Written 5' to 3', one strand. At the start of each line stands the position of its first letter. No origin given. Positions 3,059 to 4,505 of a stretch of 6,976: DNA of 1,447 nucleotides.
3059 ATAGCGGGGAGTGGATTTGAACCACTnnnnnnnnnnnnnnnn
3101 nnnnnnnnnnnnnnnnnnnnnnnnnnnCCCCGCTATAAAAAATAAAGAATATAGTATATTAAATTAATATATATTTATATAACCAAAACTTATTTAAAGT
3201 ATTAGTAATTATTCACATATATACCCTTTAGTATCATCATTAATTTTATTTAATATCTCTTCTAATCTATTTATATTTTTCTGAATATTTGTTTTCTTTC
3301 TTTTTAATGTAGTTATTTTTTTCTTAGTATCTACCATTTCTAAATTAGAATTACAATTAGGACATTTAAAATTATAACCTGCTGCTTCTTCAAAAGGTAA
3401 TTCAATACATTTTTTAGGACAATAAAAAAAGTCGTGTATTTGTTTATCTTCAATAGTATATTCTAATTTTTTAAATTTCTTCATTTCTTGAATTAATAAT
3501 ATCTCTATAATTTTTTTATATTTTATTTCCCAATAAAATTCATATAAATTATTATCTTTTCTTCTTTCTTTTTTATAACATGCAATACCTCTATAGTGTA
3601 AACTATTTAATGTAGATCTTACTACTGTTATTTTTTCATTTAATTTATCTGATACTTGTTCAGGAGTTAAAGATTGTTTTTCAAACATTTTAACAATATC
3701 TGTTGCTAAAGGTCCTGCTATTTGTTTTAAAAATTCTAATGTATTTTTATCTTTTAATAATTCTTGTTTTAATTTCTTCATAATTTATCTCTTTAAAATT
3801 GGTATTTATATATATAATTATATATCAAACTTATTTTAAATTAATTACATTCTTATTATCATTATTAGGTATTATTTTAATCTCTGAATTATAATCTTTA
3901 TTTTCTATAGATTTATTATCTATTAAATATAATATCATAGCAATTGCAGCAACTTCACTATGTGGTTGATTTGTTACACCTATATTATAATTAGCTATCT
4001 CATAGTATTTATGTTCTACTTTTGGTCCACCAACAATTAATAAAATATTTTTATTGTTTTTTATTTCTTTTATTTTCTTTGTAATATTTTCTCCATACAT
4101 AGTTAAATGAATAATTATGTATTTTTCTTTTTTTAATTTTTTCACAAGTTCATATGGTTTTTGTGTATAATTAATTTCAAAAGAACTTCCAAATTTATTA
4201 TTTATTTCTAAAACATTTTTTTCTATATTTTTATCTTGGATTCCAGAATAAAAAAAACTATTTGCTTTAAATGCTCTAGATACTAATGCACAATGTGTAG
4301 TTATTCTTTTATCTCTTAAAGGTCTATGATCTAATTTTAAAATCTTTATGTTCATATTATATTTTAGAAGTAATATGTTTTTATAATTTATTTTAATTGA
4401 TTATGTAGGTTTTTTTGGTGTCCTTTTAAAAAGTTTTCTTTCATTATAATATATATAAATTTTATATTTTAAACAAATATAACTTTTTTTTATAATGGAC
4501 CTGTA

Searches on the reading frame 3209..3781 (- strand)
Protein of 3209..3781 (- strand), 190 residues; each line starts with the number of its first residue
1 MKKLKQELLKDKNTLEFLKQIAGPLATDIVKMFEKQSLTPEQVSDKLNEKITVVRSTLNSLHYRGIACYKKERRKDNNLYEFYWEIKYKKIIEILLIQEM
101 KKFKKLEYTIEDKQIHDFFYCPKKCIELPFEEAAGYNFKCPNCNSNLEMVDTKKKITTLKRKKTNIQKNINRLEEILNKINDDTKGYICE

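Call 9: search_protein_families(library=pfam, proteins=[window:3212-3781:-], max_evalue=0.1)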
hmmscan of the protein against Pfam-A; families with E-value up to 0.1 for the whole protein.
window:3212-3781:- (190 aa): 1 family
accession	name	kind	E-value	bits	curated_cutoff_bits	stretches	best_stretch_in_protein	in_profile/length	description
PF02002.24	TFIIE_alpha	-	1.2e-10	41.6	22.9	1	29-112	18-102/105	TFIIE alpha subunit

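Call 10: search_protein_families(library=ncbifam, proteins=[window:3212-3781:-], max_evalue=0.1)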
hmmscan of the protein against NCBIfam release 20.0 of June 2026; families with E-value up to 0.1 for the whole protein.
window:3212-3781:- (190 aa): 5 families
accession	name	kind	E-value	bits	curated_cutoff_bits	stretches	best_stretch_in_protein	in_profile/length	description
NF004910.0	PRK06266.1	equivalog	8.5e-29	100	180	1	7-172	14-178/185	transcription initiation factor E subunit alpha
TIGR00373.1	TIGR00373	equivalog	1.2e-25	89.9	149.5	1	16-167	6-158/162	transcription factor E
NF053606.1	Sta1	subfamily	0.0042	17.2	80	1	30-93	27-91/100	Sta1 family transcriptional regulator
NF006813.0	PRK09334.1-3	equivalog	0.013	15.9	83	1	13-74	21-86/97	30S ribosomal protein S25e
NF041591.1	CxxC_VVA0879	subfamily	0.041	13.9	37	1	130-180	14-65/101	VVA0879 family protein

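Call 14: find_encoding_contigs(protein=window:3209-3781:-, flank=10000, max_places=6)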
Protein window:3209-3781:- (190 aa): no gene with exactly this product is on record in the collection.

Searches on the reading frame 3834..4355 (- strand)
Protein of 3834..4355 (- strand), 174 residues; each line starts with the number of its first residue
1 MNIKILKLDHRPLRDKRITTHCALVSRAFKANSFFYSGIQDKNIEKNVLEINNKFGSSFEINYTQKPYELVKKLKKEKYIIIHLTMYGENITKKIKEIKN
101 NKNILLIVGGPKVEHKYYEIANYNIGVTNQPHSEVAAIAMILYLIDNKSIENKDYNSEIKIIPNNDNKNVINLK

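Call 9: search_protein_families(library=pfam, proteins=[window:3834-4355:-], max_evalue=0.1)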
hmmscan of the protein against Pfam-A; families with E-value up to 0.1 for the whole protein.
window:3834-4355:- (174 aa): 2 families
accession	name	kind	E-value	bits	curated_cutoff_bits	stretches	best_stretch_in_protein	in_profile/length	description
PF01994.21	Trm56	-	2.1e-36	124.9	25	1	55-170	1-118/119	tRNA ribose 2'-O-methyltransferase, aTrm56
PF00588.24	SpoU_methylase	-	0.049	14.2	29.7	1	27-109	23-102/142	SpoU rRNA Methylase family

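Call 10: search_protein_families(library=ncbifam, proteins=[window:3834-4355:-], max_evalue=0.1)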
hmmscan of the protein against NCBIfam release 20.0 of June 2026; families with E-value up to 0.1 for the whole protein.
window:3834-4355:- (174 aa): 2 families
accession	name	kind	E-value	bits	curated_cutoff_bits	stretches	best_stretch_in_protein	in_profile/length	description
NF003048.0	PRK03958.1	equivalog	2.8e-48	164.3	223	1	2-172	3-174/178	tRNA (cytidine(56)-2'-O)-methyltransferase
NF009343.0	PRK12703.1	equivalog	1.1e-42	146.1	434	1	3-170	2-166/339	tRNA (cytidine(56)-2'-O)-methyltransferase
